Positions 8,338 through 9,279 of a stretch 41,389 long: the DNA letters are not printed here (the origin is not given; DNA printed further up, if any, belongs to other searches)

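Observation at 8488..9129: Stand-alone gene built from twelve 33-bp tandem repeats encoding an 11-residue (hendecad) repeat protein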

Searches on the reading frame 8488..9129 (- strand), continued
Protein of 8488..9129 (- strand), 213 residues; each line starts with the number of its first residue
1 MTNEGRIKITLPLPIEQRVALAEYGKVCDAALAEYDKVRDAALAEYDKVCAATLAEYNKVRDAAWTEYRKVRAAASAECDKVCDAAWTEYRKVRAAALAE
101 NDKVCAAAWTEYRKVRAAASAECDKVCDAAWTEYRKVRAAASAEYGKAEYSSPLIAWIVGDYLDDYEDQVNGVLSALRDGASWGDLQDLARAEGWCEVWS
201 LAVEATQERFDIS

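Call 48: search_protein_families(library=ncbifam, proteins=[window:8491-9129:-, P0005, P0009, P0014, P0007, P0045, P0019, P0011], max_evalue=0.1)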
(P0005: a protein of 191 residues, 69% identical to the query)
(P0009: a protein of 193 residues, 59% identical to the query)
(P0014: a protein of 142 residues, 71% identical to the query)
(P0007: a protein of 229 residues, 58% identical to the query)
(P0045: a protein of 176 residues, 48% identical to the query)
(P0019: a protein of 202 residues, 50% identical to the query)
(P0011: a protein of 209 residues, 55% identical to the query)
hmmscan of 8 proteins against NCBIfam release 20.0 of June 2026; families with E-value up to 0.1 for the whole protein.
window:8491-9129:- (213 aa): 2 families
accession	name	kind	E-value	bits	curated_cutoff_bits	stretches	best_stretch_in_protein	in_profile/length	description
NF033850.1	LCxxNW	subfamily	0.00053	20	40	0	105-136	11-40/61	mobility-associated LCxxNW protein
NF009344.0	PRK12705.1-1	equivalog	0.037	12.6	831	0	92-150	35-93/572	hypothetical protein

P0005 (191 aa): 1 family
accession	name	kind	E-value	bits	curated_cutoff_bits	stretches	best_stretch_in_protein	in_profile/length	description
NF041483.1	growth_prot_Scy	equivalog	0.022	12.3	1040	1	102-177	803-881/1293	polarized growth protein Scy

P0009 (193 aa): 1 family
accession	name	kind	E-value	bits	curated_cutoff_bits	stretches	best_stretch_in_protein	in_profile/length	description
TIGR01980.1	sufB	equivalog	0.039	12.6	346.4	1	64-145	38-118/448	Fe-S cluster assembly protein SufB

P0014 (142 aa): 2 families
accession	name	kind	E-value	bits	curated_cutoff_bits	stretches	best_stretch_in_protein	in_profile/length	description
NF041483.1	growth_prot_Scy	equivalog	0.0017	16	1040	1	59-134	1004-1079/1293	polarized growth protein Scy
NF058507.1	FlotScfldFlot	equivalog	0.044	12.8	700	1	59-118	316-401/477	flotillin lipid rafts scaffold protein FloT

P0007 (229 aa): 0 families

P0045 (176 aa): 4 families
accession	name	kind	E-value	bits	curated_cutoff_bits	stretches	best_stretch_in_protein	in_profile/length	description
NF041483.1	growth_prot_Scy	equivalog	0.0021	15.7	1040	1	89-166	905-982/1293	polarized growth protein Scy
NF005607.0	PRK07353.1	equivalog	0.024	14.4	131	1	97-172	75-143/155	F0F1 ATP synthase subunit B'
TIGR01144.1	ATP_synt_b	equivalog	0.036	13.9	65.5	0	100-131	79-110/147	F0F1 ATP synthase subunit B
NF005198.1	PRK06669.1-3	equivalog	0.045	12.9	200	1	89-160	66-137/299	flagellar assembly protein FliH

P0019 (202 aa): 0 families

P0011 (209 aa): 6 families
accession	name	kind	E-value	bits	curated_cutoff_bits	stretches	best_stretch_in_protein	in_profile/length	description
NF041483.1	growth_prot_Scy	equivalog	6.8e-07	27.2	1040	1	96-196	991-1090/1293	polarized growth protein Scy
NF050102.1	DivIVA_Wag31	equivalog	0.006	16.5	260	1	92-174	106-188/256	DivIVA-like cell division protein Wag31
NF009344.0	PRK12705.1-1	equivalog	0.015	13.9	831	1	108-175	29-119/572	hypothetical protein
NF011041.0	PRK14471.1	equivalog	0.029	14.3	200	0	104-166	58-124/164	F0F1 ATP synthase subunit B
NF005198.1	PRK06669.1-3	equivalog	0.044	13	200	1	98-173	52-127/299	flagellar assembly protein FliH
NF058507.1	FlotScfldFlot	equivalog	0.069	12.2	700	1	96-179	316-400/477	flotillin lipid rafts scaffold protein FloT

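Call 49: fold_search(model_id=the predicted structure, library=pdb)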
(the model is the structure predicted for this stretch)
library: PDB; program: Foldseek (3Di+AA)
matches with E <= 10: 28; with E <= 0.001: 0
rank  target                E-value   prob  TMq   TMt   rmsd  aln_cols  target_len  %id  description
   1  6vme_B                1.6e+00  0.08  0.12  0.26  10.8        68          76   18  Human ESCRT-I heterotetramer headpiece (released 2020-05-20)
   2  6vme_F                1.7e+00  0.08  0.12  0.26  10.8        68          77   18  Human ESCRT-I heterotetramer headpiece (released 2020-05-20)
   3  5xsj_L                2.0e+00  0.08  0.14  0.20  11.2        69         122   13  XylFII-LytSN complex (released 2017-08-02)
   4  7dgu                  2.1e+00  0.09  0.14  0.28  14.3        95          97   13  De novo designed protein H4A1R (released 2021-11-24)
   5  6vme_H                2.4e+00  0.07  0.12  0.26  10.8        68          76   18  Human ESCRT-I heterotetramer headpiece (released 2020-05-20)
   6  6vme_G                2.8e+00  0.06  0.12  0.26  10.8        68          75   18  Human ESCRT-I heterotetramer headpiece (released 2020-05-20)
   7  6y07_MODEL_1_A        3.6e+00  0.04  0.11  0.15  14.1        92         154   21  Designing a Granulopoietic Protein by Topological Rescaffolding 1: Sohair (released 2020-03-18)
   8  6he3_A                3.9e+00  0.04  0.10  0.06  13.0        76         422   17  Pseudomonas aeruginosa Seryl-tRNA Synthetase in Complex with 5'-O-(N-(L-seryl)-sulfamoyl)cytidine (released 2019-12-04)
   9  9jm5_C                4.7e+00  0.08  0.14  0.36   6.9        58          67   16  Crystal structure of de novo designed light-responsive oligomer C4-13 (LRO-C4-13) (released 2025-08-27)
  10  3may_G                5.1e+00  0.09  0.19  0.37   7.1        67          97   16  Crystal structure of a secreted Mycobacterium tuberculosis heme-binding protein (released 2011-03-23)
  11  9jm5_A                5.1e+00  0.06  0.14  0.36   7.5        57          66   14  Crystal structure of de novo designed light-responsive oligomer C4-13 (LRO-C4-13) (released 2025-08-27)
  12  6o0o_A                5.1e+00  0.03  0.12  0.18  13.6       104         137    9  crystal structure of BCL-2 G101V mutation with S55746 (released 2019-05-22)
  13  6vme_I                5.4e+00  0.04  0.12  0.26  10.8        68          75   18  Human ESCRT-I heterotetramer headpiece (released 2020-05-20)
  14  1wp8_C                6.2e+00  0.04  0.12  0.30   8.0        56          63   14  crystal structure of Hendra Virus fusion core (released 2005-11-15)
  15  6jny_B                6.6e+00  0.08  0.19  0.27   4.8        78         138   12  Crystal structure of bacteriophage 21 Q protein (released 2019-06-12)
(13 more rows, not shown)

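Call 84: search_solved_structures(query=window:8491-9129:-, max_evalue=1, show_alignments=2)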
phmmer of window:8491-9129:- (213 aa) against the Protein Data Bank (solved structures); distinct sequences matched with E-value up to 1: 0.

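Call 90: search_solved_structures(query=A6, max_evalue=1, show_alignments=2)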
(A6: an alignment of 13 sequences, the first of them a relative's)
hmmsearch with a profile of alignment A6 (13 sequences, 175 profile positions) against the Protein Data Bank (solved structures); distinct sequences matched with E-value up to 1: 11.
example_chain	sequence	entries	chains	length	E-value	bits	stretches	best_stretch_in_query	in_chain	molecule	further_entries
7xnj_A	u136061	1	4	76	0.024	17.6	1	112-159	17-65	Stress Response Facilitator A, SrfA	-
2kk7_A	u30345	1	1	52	0.16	14.9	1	98-142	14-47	V-type ATP synthase subunit E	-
6n2y_b1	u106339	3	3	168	0.2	14.6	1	86-169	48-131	ATP synthase subunit b | Bacillus PS3 ATP synthase subunit b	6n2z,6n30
6n2d_b2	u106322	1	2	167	0.24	14.3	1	86-169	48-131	ATP synthase subunit b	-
9jc1_B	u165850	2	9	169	0.25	14.3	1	86-169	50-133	ATP synthase subunit b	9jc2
6n2y_b2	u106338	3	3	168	0.28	14.1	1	86-169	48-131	ATP synthase subunit b | Bacillus PS3 ATP synthase subunit b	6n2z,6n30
9jc1_A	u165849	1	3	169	0.28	14.1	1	86-169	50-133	ATP synthase subunit b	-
7jg5_b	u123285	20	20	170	0.41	13.6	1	86-150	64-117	ATP synthase subunit b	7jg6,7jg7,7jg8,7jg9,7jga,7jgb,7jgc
7njk_b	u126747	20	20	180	0.46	13.4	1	86-150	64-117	ATP synthase subunit b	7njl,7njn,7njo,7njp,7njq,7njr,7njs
8j0s_b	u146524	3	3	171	0.5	13.3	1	98-158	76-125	ATP synthase subunit b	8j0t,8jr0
2lhr_A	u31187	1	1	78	0.85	12.5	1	119-155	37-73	Iron-regulated surface determinant protein H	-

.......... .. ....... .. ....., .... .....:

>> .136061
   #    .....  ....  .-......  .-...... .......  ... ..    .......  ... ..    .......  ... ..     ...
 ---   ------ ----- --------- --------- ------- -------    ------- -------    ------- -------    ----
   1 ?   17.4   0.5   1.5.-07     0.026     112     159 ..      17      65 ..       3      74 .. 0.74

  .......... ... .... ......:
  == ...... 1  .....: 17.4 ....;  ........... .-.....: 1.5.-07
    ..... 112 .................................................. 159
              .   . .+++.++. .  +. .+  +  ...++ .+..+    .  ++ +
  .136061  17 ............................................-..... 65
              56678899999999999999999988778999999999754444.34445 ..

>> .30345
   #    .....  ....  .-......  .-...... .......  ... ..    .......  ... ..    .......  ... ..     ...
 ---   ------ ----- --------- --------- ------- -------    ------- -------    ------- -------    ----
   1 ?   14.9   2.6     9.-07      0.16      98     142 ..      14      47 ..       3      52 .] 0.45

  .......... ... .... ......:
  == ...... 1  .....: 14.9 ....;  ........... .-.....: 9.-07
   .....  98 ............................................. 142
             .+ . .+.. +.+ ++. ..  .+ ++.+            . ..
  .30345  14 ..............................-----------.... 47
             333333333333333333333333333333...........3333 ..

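Call 91: search_solved_structures(query=A7, max_evalue=1, show_alignments=2)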
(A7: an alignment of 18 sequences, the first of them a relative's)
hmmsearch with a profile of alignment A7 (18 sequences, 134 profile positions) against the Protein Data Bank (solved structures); distinct sequences matched with E-value up to 1: 1.
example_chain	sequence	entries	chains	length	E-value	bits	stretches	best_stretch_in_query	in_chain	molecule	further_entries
2kk7_A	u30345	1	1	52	0.22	15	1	64-98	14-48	V-type ATP synthase subunit E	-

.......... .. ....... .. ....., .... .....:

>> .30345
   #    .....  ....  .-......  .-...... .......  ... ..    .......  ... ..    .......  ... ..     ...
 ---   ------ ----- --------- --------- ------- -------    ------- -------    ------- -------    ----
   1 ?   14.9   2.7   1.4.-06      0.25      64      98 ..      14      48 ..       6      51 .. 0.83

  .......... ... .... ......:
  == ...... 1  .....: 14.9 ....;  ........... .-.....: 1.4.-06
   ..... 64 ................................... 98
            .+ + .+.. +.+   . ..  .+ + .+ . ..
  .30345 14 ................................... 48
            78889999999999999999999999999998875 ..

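Call 93: list_cluster_members(proteins=[P0010, P0019, P0020, P0023, P0040, P0055, P0062, P0065, P0011, P0081])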
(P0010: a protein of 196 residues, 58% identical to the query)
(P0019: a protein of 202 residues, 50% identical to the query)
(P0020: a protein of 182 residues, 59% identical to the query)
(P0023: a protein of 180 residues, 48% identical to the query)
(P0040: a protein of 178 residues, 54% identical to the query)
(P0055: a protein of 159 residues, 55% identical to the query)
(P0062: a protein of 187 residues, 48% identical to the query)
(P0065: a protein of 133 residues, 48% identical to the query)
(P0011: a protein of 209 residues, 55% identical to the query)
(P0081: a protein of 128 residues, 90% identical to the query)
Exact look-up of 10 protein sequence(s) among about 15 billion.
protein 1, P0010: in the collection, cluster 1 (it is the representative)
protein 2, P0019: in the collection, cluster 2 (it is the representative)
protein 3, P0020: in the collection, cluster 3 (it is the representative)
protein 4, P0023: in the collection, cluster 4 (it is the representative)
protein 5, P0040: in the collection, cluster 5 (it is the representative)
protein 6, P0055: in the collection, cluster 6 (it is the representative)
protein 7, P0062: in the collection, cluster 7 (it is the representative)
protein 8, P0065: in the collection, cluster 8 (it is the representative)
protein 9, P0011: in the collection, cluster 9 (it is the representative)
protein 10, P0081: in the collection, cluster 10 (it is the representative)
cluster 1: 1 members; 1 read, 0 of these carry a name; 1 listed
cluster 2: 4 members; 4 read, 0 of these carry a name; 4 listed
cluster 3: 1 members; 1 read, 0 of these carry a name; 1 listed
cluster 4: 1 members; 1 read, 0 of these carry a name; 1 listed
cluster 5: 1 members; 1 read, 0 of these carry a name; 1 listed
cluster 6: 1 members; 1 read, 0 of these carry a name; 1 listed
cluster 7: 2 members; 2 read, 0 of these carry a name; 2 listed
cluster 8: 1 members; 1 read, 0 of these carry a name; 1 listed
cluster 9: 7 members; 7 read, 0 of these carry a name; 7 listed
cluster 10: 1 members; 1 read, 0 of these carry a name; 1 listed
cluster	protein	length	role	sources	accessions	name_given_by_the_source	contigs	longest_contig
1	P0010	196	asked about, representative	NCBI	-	-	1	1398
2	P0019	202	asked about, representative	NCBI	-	-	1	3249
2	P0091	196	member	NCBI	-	-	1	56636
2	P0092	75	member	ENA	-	-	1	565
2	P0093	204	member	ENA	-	-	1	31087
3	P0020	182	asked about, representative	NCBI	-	-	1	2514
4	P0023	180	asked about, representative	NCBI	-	-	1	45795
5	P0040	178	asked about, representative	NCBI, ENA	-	-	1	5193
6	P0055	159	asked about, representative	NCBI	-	-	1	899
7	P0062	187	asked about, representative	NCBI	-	-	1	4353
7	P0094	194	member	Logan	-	-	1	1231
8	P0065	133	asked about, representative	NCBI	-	-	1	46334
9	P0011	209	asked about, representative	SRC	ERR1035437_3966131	-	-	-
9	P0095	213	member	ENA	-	-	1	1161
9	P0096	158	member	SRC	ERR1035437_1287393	-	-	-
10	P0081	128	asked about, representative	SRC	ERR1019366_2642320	-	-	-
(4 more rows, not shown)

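Call 94: search_protein_families(library=padloc, proteins=[window:8491-9129:-, P0005], max_evalue=0.01)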
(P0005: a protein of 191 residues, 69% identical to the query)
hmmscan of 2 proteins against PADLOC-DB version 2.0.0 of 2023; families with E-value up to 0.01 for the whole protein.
window:8491-9129:- (213 aa): 0 families

P0005 (191 aa): 0 families

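Call 95: search_dna_similar(query=window:8491-9129:-, collection=phages, mode=protein, max_evalue=0.001, max_rows=30)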
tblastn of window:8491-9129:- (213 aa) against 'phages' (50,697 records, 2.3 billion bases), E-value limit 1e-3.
No match.

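Call 96: search_dna_similar(query=P0012, collection=phages, mode=protein, max_evalue=0.001, max_rows=20)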
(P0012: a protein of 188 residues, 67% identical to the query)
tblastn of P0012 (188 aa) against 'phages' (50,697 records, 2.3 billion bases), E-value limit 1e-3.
Records with a match: 4; places in all: 11; records where one place covers at least 80% of the query: 0.
Best place of each record, by identity: <60% 4.
By first word of the organism name: Corynebacterium 4.
By host as written in the record: Corynebacterium vitaeruminis NCIB 9291 4.
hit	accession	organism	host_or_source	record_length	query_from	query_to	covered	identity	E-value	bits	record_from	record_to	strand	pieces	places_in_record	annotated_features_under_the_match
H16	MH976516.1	Corynebacterium phage PeteyPab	Corynebacterium vitaeruminis NCIB 9291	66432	101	186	46%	25.8%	3e-6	52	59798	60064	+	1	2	85: hypothetical protein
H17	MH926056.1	Corynebacterium phage Cruella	Corynebacterium vitaeruminis NCIB 9291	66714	107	187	43%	27.2%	3e-8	58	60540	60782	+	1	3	87: hypothetical protein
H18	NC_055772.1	Corynebacterium phage Kimchi1738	Corynebacterium vitaeruminis NCIB 9291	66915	117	176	32%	31.7%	1e-6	53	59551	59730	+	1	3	88: hypothetical protein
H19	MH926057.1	Corynebacterium phage Kimchi1738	Corynebacterium vitaeruminis NCIB 9291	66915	117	176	32%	31.7%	1e-6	53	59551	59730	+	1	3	88: hypothetical protein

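Call 97: search_dna_similar(query=P0014, collection=phages, mode=protein, max_evalue=0.001, max_rows=20)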
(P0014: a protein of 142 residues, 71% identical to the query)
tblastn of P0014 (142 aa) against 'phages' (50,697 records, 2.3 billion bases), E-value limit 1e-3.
Records with a match: 1; places in all: 1; records where one place covers at least 80% of the query: 0.
Best place of each record, by identity: <60% 1.
By first word of the organism name: Corynebacterium 1.
By host as written in the record: Corynebacterium vitaeruminis NCIB 9291 1.
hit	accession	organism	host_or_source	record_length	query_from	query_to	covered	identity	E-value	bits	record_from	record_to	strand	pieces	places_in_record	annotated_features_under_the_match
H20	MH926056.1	Corynebacterium phage Cruella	Corynebacterium vitaeruminis NCIB 9291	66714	70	141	51%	31.9%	2e-4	46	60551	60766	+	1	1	87: hypothetical protein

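Call 98: get_annotated_region(hit=H17, flank=2500)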
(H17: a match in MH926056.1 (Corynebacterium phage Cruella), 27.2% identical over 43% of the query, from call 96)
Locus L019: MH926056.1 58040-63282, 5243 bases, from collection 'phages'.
description: Corynebacterium phage Cruella, complete genome.
organism: Corynebacterium phage Cruella (NCBI taxid 2483718)
taxonomy: Viruses; Duplodnaviria; Heunggongvirae; Uroviricota; Caudoviricetes; Zierdtviridae; Toshachvirinae; Ceetrepovirus; Corynebacterium virus C3PO
host: Corynebacterium vitaeruminis NCIB 9291; source: sewage influent; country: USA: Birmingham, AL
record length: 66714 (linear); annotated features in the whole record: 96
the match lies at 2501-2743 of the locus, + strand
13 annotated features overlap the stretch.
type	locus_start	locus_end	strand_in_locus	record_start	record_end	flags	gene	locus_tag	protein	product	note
CDS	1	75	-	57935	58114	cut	79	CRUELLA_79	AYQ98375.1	hypothetical protein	-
CDS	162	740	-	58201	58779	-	80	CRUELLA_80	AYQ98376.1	hypothetical protein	-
CDS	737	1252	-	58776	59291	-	81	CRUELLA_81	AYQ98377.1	hypothetical protein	-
CDS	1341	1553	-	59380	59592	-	82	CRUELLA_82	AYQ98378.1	hypothetical protein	-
CDS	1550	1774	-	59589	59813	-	83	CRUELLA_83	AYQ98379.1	hypothetical protein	-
CDS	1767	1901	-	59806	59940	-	84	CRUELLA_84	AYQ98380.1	hypothetical protein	-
CDS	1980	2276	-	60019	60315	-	85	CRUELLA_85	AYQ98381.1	hypothetical protein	-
CDS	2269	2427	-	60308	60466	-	86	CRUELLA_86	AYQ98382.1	hypothetical protein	-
CDS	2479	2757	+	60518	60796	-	87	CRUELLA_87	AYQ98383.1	hypothetical protein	-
CDS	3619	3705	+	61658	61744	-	88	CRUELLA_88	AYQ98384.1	hypothetical protein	-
CDS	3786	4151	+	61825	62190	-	89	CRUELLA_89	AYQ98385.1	hypothetical protein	-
CDS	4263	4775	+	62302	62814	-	90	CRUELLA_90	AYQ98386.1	hypothetical protein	-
CDS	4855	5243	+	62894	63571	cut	91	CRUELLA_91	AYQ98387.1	hypothetical protein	-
